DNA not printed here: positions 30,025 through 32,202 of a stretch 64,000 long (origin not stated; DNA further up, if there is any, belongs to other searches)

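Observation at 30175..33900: Non-canonical minor-pilin module upstream of pilM: two tandem pilin-like paralogues, a small TM protein and a 625-aa Cys-rich membrane protein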

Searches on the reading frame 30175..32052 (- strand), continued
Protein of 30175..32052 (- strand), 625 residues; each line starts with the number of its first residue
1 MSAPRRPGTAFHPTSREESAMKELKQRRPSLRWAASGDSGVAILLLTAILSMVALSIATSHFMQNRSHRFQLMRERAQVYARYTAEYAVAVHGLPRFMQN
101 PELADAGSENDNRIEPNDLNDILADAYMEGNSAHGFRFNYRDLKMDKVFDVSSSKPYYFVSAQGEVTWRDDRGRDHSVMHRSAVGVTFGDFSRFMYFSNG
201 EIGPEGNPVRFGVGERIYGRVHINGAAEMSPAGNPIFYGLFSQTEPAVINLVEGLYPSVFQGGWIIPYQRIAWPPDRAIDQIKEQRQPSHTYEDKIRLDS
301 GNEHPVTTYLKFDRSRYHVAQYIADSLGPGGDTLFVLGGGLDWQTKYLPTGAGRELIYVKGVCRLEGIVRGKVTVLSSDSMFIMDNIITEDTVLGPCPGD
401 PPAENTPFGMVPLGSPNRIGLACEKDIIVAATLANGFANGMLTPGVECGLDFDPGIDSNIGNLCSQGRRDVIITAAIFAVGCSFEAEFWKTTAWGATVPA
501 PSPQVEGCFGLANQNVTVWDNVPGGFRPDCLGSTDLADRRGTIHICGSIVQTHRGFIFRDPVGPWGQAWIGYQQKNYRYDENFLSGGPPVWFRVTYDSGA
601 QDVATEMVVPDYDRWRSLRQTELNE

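Call 34: search_solved_structures(query=A3, max_evalue=10, show_alignments=2)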
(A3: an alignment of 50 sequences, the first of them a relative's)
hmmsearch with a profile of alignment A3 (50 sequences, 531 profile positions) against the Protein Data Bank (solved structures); distinct sequences matched with E-value up to 10: 5.
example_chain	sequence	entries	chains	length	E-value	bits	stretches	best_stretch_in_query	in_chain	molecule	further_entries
10lm_c1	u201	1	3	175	0.093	15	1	21-117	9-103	LEPBI_II0033 protein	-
3m4p_A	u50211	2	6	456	0.29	13.4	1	472-526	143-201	Asparaginyl-tRNA synthetase, putative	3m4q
5tc1_M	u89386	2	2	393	1.3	11.3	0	26-108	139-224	Maturation protein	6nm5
9hmf_O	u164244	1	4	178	1.6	10.9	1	4-46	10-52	Flagellar protein FliL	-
7naf_5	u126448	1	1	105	2.1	10.6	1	94-172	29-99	Ribosomal RNA-processing protein 17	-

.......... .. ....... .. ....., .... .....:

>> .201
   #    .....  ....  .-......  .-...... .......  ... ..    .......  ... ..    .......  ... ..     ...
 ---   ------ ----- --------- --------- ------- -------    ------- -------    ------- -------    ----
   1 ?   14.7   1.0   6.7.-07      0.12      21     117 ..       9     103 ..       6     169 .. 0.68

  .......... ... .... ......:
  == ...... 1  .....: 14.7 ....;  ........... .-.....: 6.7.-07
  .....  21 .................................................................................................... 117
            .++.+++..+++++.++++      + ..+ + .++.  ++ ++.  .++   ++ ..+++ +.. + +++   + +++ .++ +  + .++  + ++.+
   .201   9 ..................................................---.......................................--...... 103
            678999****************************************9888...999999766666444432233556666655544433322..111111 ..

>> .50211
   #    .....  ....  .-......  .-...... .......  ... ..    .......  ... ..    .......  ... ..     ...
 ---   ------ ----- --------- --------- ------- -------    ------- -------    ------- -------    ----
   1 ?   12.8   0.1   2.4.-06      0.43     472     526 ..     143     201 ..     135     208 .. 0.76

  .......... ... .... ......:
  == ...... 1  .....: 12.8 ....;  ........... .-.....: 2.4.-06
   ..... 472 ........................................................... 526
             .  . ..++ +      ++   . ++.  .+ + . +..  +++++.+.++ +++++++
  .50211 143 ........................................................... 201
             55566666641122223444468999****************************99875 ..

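Call 50: list_cluster_members(proteins=[window:30175-31992:-, window:30175-32052:-, window:32049-32690:-, window:32687-33439:-, window:33445-33900:-])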
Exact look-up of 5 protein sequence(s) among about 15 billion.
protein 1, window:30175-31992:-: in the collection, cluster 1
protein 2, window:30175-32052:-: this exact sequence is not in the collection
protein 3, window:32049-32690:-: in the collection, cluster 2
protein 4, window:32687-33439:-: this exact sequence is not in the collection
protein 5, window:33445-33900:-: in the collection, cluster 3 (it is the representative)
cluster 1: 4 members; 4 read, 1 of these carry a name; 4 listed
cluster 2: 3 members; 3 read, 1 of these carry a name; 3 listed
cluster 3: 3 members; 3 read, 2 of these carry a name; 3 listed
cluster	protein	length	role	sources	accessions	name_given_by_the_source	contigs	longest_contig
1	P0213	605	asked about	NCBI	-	-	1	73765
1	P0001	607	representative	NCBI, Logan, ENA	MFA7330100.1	MAG: hypothetical protein WC326_03395 [Candidatus Delongbacteria bacterium]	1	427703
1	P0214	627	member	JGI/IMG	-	-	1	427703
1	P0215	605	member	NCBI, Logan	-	-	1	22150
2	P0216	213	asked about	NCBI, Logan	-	-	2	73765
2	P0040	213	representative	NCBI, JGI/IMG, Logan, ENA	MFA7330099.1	MAG: hypothetical protein WC326_03390 [Candidatus Delongbacteria bacterium]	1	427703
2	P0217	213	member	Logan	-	-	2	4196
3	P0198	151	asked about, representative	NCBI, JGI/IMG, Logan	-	hypothetical protein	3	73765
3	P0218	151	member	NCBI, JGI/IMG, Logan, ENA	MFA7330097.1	MAG: hypothetical protein WC326_03380 [Candidatus Delongbacteria bacterium]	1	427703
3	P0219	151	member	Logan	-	-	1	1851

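Call 60: fold_search(model_id=the predicted structure, library=pdb)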
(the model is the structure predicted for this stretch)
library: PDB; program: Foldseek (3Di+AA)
matches with E <= 10: 464; with E <= 0.001: 0
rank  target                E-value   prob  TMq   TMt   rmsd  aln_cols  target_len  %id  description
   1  9o4g_B                2.0e-01  0.06  0.08  0.08  19.0       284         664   10  Cryo-EM structure of the CHSY3-CHPF1 chondroitin synthase heterodimer (released 2026-03-04)
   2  9q8z_A                2.4e-01  0.07  0.07  0.07  22.1       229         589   12  Human chondroitin sulfate polymerase complex CHSY3-CHPF (released 2025-12-03)
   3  8yqt_B                3.2e-01  0.30  0.10  0.06  12.3       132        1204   12  African swine fever virus RNA Polymerase-M1249L complex2 (released 2024-11-06)
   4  5gpk_A                3.4e-01  0.14  0.06  0.14  17.4       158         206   12  Crystal structure of Ccp1 mutant (released 2016-11-30)
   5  4bro_B                3.7e-01  0.04  0.05  0.08  22.3       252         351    8  Legionella pneumophila NTPDase1 crystal form IV (part-open) (released 2013-07-17)
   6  8yqu_B                3.9e-01  0.18  0.09  0.05  13.3       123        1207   14  African swine fever virus RNA Polymerase-M1249L complex1 (released 2024-11-06)
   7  2rck_B                3.9e-01  0.10  0.08  0.17  12.4       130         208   11  Crystal structure of juvenile hormone binding protein from Galleria mellonella hemolymph (released 2008-03-04)
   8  5i7k_B                4.1e-01  0.25  0.09  0.24  14.0       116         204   11  Crystal Structure of Human SPLUNC1 Dolphin Mutant D1 (G58A, S61A, G62E, G63D, G66D, I67T) (released 2016-05-18)
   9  6p7l_C                5.4e-01  0.63  0.07  0.25   5.1        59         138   10  1.8 Angstrom structure of Aln2 from Streptomyces sp. CM020 (released 2020-06-17)
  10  6p7l_A                5.9e-01  0.60  0.07  0.25   5.1        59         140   10  1.8 Angstrom structure of Aln2 from Streptomyces sp. CM020 (released 2020-06-17)
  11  8y0e_B                5.9e-01  0.12  0.08  0.05  23.6       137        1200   11  ASFV RNAP M1249L C-tail occupied complex4 (MCOC4) (released 2025-01-29)
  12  6p7l_F                6.2e-01  0.63  0.07  0.26   4.9        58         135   10  1.8 Angstrom structure of Aln2 from Streptomyces sp. CM020 (released 2020-06-17)
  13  6yfc_AA               6.2e-01  0.35  0.06  0.25   5.7        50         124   16  Virus-like particle of bacteriophage AVE019 (released 2020-09-02)
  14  7o9k_d                6.2e-01  0.09  0.06  0.14  17.1       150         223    7  Human mitochondrial ribosome large subunit assembly intermediate with MTERF4-NSUN4, MRM2, MTG1, the MALSU module, GTPB (released 2021-06-30)
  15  3aap                  6.9e-01  0.04  0.05  0.09  23.3       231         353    7  Crystal Structure of Lp1NTPDase from Legionella pneumophila (released 2010-02-09)
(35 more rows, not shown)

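Call 61: find_related_loci(query=A1, collection=genome_contigs, flank=6000)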
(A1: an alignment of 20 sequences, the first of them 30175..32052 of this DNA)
Query A1 (625 aa) in genome_contigs; peptide patterns used: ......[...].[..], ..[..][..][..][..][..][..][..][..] (x = any residue, [..] = any of these).
92 stretches matched a pattern; 5 encode a relative of the query (tblastn E <= 1e-3); 5 distinct loci.
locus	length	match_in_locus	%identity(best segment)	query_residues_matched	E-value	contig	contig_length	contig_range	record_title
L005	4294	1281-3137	71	8-624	0e+0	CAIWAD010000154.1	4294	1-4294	uncultured bacterium isolate LaPlata_bin-1558 genome assembly, contig: bin-1558:154/296, whole genome shotgun sequence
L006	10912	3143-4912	53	20-620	0e+0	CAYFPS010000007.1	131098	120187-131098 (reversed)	MAG TPA_asm: uncultured Bacteroidaceae bacterium isolate ERP019367_co1_104 genome assembly, contig: NODE_176_length_1310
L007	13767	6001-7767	51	15-623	0e+0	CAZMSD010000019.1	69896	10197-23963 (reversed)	MAG TPA_asm: uncultured Bacteroidaceae bacterium isolate binchicken_co65_461 genome assembly, contig: NODE_1420_length_6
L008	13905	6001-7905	48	1-619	9e-178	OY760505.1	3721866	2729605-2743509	MAG: Candidatus Delongbacteria bacterium isolate e048cef4-8537-4b4e-84e6-a717ce783c17 genome assembly, chromosome: 1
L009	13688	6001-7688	53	40-625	8e-161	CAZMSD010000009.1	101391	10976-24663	MAG TPA_asm: uncultured Bacteroidaceae bacterium isolate binchicken_co65_461 genome assembly, contig: NODE_577_length_10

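Call 68: find_encoding_contigs(protein=P0030, flank=10000, max_places=1)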
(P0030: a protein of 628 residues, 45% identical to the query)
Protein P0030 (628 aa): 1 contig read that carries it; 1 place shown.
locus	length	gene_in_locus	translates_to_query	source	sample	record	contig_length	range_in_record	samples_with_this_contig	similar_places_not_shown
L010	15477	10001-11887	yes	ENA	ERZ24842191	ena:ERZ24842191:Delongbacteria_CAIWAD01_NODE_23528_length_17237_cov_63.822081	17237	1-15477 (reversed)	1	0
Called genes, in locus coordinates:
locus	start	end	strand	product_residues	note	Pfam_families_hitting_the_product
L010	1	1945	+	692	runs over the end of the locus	-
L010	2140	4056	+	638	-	-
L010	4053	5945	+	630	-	-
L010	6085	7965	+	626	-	-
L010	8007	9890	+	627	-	-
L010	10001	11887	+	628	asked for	-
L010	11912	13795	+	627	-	PF18962:Por_Secre_tail (faint)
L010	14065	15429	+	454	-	PF13505:OMP_b-brl, PF00691:OmpA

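Call 69: find_encoding_contigs(protein=P0029, flank=8000, max_places=1)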
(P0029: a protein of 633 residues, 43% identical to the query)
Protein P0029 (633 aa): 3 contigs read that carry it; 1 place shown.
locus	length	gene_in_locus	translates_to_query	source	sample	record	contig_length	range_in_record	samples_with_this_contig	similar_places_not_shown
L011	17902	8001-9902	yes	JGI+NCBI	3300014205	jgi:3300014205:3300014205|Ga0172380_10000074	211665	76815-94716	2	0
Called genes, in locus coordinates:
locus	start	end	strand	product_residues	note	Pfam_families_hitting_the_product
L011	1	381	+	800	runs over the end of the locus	PF01751:Toprim, PF01131:Topoisom_bac, PF01396:Zn_ribbon_Top1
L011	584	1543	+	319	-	PF02899:Phage_int_SAM_1, PF00589:Phage_integrase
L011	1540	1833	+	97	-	PF02482:Ribosomal_S30AE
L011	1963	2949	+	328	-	PF02603:Hpr_kinase_N, PF07475:Hpr_kinase_C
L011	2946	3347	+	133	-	PF03610:EIIA-man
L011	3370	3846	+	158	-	PF03830:PTSIIB_sorb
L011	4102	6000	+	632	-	-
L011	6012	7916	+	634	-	-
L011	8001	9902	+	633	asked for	-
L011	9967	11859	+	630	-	-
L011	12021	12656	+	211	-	-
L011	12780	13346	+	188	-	-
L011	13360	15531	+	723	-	PF13860:FlgD_ig (weak), PF18962:Por_Secre_tail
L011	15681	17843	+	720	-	-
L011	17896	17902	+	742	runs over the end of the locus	-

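Call 72: find_encoding_contigs(protein=P0092, flank=8000, max_places=1)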
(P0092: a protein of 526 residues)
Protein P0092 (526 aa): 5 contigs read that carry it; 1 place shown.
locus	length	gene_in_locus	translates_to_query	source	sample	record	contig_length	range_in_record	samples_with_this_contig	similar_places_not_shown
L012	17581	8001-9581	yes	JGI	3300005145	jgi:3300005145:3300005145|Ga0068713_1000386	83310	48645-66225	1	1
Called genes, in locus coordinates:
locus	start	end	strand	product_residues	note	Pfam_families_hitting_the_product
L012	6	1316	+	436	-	-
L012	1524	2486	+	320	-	PF00696:AA_kinase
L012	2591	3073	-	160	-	PF19762:DUF6249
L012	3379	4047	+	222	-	PF04542:Sigma70_r2, PF08281:Sigma70_r4_2, PF04545:Sigma70_r4 (weak), PF06056:Terminase_5 (weak)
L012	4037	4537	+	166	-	-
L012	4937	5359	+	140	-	PF07963:N_methyl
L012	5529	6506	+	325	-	PF00437:T2SSE, PF13191:AAA_16 (faint), PF13401:AAA_22 (weak)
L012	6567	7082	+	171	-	PF07963:N_methyl (weak)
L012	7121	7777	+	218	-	-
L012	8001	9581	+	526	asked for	PF16241:DUF4900 (weak)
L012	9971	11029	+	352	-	PF11104:PilM_2, PF14450:FtsA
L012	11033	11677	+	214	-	PF05137:PilN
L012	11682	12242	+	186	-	PF04350:PilO (weak)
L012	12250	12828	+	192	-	-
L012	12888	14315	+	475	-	PF07660:STN (weak), PF03958:Secretin_N, PF00263:Secretin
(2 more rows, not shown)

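Call 79: find_encoding_contigs(protein=P0078, flank=7000, max_places=1)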
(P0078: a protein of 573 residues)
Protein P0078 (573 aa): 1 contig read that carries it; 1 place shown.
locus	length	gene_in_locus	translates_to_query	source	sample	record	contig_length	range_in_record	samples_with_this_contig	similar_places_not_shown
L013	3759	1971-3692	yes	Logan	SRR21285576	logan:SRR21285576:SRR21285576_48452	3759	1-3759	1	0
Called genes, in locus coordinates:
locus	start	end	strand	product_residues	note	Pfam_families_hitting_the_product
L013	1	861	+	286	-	?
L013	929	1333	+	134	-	-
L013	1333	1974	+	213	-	-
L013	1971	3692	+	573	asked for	-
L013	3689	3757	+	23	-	?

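Call 80: find_encoding_contigs(protein=P0116, flank=7000, max_places=1)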
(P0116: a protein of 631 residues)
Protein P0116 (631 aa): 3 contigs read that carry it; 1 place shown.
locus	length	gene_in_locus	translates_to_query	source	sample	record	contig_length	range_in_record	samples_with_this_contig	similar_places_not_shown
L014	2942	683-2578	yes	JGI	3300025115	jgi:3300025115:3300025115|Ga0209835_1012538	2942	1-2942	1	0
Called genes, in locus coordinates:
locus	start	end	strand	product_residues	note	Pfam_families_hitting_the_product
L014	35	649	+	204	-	-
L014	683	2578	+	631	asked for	-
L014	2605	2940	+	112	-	?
